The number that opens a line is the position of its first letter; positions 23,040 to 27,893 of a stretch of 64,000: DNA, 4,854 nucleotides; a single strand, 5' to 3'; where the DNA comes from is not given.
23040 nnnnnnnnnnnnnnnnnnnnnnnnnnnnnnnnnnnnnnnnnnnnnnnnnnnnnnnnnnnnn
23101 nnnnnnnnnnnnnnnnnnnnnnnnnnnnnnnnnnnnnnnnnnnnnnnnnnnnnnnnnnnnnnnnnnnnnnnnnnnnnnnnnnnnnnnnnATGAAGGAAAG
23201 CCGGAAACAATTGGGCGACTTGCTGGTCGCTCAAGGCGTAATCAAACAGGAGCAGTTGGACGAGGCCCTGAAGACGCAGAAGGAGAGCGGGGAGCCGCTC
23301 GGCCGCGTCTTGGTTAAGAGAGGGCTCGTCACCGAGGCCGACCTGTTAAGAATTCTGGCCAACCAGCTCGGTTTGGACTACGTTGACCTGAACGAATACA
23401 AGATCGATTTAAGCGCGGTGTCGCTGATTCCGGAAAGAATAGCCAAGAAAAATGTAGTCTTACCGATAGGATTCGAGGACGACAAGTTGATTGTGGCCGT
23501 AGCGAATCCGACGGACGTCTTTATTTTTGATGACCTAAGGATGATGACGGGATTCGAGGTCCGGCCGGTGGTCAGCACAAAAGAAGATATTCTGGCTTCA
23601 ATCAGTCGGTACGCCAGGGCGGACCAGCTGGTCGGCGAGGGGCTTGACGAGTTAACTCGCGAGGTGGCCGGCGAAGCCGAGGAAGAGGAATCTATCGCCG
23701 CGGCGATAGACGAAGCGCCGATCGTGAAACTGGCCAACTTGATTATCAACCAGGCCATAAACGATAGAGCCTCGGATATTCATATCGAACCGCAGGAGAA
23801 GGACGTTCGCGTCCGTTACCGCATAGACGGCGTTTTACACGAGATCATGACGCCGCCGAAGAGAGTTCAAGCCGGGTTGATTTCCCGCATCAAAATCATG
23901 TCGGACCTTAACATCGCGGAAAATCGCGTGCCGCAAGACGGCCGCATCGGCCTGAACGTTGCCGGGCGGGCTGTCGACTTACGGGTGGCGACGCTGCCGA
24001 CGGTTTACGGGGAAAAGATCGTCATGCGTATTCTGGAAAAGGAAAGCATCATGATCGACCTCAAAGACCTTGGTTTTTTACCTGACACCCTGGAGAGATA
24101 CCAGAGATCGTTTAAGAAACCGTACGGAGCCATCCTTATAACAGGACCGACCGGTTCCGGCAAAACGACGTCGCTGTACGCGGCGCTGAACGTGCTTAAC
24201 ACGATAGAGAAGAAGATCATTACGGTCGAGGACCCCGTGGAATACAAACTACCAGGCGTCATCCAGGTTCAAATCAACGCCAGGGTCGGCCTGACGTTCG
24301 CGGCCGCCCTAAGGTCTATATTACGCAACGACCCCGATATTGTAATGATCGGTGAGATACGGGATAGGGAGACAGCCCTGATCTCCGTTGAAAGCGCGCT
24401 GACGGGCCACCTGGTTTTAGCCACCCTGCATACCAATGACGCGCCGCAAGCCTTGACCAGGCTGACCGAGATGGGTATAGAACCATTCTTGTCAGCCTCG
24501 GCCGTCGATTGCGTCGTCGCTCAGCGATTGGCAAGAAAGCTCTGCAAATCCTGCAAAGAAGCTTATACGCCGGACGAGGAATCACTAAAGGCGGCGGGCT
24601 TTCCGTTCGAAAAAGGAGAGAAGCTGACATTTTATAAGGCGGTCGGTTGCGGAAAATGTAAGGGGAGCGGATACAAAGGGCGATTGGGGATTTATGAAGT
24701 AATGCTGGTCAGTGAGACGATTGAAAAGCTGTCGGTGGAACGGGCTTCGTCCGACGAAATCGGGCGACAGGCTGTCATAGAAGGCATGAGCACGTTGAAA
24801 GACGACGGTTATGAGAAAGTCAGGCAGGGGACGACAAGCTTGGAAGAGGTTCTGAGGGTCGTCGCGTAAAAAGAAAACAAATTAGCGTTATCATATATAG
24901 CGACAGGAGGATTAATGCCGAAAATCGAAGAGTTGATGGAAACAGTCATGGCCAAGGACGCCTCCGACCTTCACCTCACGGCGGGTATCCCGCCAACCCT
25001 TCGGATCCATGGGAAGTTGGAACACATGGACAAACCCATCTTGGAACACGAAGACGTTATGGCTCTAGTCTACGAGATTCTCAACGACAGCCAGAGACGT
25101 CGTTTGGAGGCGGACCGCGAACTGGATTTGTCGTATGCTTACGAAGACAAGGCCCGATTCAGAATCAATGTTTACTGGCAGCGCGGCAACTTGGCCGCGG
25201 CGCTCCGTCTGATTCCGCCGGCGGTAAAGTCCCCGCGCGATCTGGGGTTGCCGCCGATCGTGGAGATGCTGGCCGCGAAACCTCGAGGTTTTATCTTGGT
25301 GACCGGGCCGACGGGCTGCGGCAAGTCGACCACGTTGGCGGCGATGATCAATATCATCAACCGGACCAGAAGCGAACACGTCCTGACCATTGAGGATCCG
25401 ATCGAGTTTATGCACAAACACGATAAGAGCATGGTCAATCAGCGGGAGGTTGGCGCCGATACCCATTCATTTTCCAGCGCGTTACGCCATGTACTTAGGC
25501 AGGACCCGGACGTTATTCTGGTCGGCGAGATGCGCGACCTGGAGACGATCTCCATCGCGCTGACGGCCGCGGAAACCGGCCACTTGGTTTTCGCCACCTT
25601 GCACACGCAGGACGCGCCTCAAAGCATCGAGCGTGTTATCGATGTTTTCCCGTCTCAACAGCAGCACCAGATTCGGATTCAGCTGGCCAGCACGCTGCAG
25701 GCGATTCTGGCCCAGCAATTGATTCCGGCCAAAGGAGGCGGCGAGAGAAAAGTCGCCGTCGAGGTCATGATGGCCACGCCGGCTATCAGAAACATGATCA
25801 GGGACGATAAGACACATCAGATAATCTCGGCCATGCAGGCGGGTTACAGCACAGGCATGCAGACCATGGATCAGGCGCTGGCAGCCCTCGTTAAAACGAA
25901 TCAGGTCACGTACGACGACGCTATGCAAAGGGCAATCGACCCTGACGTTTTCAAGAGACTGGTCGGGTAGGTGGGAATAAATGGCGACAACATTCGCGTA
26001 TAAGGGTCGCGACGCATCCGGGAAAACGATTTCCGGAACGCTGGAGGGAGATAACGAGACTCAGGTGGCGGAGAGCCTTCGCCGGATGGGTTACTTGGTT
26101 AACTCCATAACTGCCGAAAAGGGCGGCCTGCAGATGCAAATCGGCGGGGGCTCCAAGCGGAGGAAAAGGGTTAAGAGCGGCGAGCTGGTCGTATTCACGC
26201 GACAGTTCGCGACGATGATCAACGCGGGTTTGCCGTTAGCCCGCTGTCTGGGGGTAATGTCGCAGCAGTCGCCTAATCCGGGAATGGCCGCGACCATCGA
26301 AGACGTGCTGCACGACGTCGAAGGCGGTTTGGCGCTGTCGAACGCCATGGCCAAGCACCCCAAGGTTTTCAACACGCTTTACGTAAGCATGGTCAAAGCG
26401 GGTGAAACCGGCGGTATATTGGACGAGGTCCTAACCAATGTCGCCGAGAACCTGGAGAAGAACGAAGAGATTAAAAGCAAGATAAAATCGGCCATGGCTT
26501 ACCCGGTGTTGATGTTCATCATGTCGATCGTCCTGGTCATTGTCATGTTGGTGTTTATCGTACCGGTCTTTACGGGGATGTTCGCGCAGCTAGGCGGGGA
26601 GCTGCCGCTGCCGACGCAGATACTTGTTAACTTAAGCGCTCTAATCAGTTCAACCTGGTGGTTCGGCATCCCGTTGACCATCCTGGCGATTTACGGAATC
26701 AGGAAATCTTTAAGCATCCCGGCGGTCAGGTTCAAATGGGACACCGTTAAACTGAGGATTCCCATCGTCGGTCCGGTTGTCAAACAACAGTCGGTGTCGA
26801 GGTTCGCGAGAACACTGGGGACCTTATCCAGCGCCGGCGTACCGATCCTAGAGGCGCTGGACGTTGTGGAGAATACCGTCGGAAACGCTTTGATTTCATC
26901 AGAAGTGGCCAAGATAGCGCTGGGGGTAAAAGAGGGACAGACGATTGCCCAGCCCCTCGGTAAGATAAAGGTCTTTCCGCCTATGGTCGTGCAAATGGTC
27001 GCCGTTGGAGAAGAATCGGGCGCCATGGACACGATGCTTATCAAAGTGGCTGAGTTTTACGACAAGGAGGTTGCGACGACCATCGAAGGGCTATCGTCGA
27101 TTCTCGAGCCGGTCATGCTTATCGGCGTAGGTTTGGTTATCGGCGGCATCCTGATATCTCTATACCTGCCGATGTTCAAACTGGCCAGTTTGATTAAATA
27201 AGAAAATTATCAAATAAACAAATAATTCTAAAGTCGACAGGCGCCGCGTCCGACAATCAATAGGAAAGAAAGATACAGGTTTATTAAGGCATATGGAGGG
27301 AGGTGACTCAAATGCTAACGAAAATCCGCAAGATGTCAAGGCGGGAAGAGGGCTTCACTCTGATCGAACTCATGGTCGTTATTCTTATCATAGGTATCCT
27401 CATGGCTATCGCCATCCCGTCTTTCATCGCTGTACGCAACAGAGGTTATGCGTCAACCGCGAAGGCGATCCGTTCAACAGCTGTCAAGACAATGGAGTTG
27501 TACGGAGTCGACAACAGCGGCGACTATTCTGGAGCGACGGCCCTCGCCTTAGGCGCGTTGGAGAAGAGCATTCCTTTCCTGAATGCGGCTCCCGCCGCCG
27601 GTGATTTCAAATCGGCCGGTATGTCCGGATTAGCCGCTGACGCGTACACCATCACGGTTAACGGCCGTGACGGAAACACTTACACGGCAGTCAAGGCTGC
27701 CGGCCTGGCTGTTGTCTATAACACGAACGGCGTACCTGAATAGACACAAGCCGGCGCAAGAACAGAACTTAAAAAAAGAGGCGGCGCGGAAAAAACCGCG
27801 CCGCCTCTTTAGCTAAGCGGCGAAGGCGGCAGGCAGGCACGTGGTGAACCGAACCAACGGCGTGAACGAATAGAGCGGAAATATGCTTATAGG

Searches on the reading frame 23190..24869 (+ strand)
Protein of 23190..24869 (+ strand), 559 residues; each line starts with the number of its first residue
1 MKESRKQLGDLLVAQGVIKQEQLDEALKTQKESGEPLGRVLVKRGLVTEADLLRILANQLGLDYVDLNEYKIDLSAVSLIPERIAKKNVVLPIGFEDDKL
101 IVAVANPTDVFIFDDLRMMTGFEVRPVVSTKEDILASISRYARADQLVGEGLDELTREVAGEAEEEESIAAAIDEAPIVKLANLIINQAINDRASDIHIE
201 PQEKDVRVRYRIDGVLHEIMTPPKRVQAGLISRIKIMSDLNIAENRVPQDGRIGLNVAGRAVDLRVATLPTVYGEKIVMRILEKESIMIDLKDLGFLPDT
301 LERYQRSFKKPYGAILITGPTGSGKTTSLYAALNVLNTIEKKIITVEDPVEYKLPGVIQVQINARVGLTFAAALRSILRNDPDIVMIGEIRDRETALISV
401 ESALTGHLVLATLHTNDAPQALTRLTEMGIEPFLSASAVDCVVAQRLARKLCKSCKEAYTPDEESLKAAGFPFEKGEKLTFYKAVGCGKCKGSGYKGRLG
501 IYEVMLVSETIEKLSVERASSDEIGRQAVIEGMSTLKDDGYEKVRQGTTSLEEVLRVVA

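Call 13: search_protein_families(library=pfam, proteins=[window:23190-24869:+], max_evalue=0.001)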
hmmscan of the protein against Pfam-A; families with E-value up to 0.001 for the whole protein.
window:23190-24869:+ (559 aa): 3 families
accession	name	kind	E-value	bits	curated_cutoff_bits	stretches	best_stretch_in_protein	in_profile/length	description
PF00437.27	T2SSE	-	5.6e-142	473.2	24.9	1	174-556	4-370/370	Type II/IV secretion system protein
PF05157.20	MshEN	-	1.4e-21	76.7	23.1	1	60-143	1-85/90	MshEN domain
PF13555.12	AAA_29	-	0.00089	19.4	27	0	311-336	21-46/61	P-loop containing region of AAA domain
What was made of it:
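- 21513..24869 (+): Two tandem PilB-type assembly ATPase genes (21513-23189 and 23190-24869), each with an MshEN N-domain and a T2SSE domain. Pfam T2SSE E=5.6e-142 for each, plus MshEN (call 13)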

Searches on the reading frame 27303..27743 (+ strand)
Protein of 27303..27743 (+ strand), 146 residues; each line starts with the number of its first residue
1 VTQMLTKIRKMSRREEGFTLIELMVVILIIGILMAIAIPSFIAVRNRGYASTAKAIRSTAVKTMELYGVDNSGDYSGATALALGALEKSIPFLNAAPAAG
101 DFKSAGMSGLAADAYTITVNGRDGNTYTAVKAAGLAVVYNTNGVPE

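Call 3: search_protein_families(library=pfam, proteins=[window:27303-27743:+], max_evalue=1)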
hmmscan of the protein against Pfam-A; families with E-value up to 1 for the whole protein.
window:27303-27743:+ (146 aa): 2 families
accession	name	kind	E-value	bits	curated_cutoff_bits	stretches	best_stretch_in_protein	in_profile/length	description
PF07963.17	N_methyl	-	1.9e-09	37.2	21.2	1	13-38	2-27/27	Prokaryotic N-terminal methylation motif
PF20538.3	DUF6753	-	0.19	11.6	27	1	22-64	119-159/217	Family of unknown function (DUF6753)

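Call 4: search_protein_families(library=ncbifam, proteins=[window:27303-27743:+], max_evalue=1)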
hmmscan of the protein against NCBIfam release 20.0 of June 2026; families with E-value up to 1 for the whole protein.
window:27303-27743:+ (146 aa): 17 families
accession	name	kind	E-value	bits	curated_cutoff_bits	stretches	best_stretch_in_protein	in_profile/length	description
NF041775.1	typeIV_PilA_Myxo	equivalog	4.8e-12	46.3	400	1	8-56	3-51/214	type IV pilin protein PilA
TIGR01710.1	typeII_sec_gspG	equivalog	3.3e-11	43.3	88.85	1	17-76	2-60/134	type II secretion system major pseudopilin GspG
NF040999.1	pilin_ComGC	equivalog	2.5e-10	40.4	75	1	15-75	1-61/84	competence type IV pilus major pilin ComGC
NF007862.0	PRK10574.1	equivalog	2.3e-08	34.3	138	1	14-42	3-31/145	prepilin peptidase-dependent pilin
TIGR01708.2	typeII_sec_gspH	equivalog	4.5e-08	33.3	80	1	15-42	1-28/169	type II secretion system minor pseudopilin GspH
TIGR02532.1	IV_pilin_GFxxxE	domain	1.3e-07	31.2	16.3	1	17-38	3-24/24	prepilin-type N-terminal cleavage/methylation domain-containing protein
TIGR02596.1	TIGR02596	subfamily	9.3e-06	25.9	70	1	18-42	1-25/196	Verru_Chthon cassette protein D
NF007800.0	PRK10506.1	equivalog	7.6e-05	22.6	158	1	11-47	4-40/163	prepilin peptidase-dependent protein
NF041013.1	T4P_ComGE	equivalog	0.0006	19.9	49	1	16-46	4-34/83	competence type IV pilus minor pilin ComGE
NF006453.0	PRK08808.1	equivalog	0.0035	16.4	295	1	11-63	2-57/211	type II secretion system protein J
TIGR02523.1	type_IV_pilV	equivalog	0.0056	17.2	52.2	1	16-63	2-45/139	type IV pilus modification protein PilV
NF040982.1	ComGD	equivalog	0.0056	17.1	70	1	15-41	1-26/139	competence type IV pilus minor pilin ComGD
NF038304.1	EPS_HpsC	equivalog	0.013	15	200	1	6-34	11-38/318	hormogonium polysaccharide secretion pseudopilin HpsC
NF007848.0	PRK10557.1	equivalog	0.02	14.2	120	1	8-46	3-40/192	prepilin peptidase-dependent protein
NF038303.1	EPS_HpsB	equivalog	0.028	14.4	150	1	15-40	2-27/211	hormogonium polysaccharide secretion pseudopilin HpsB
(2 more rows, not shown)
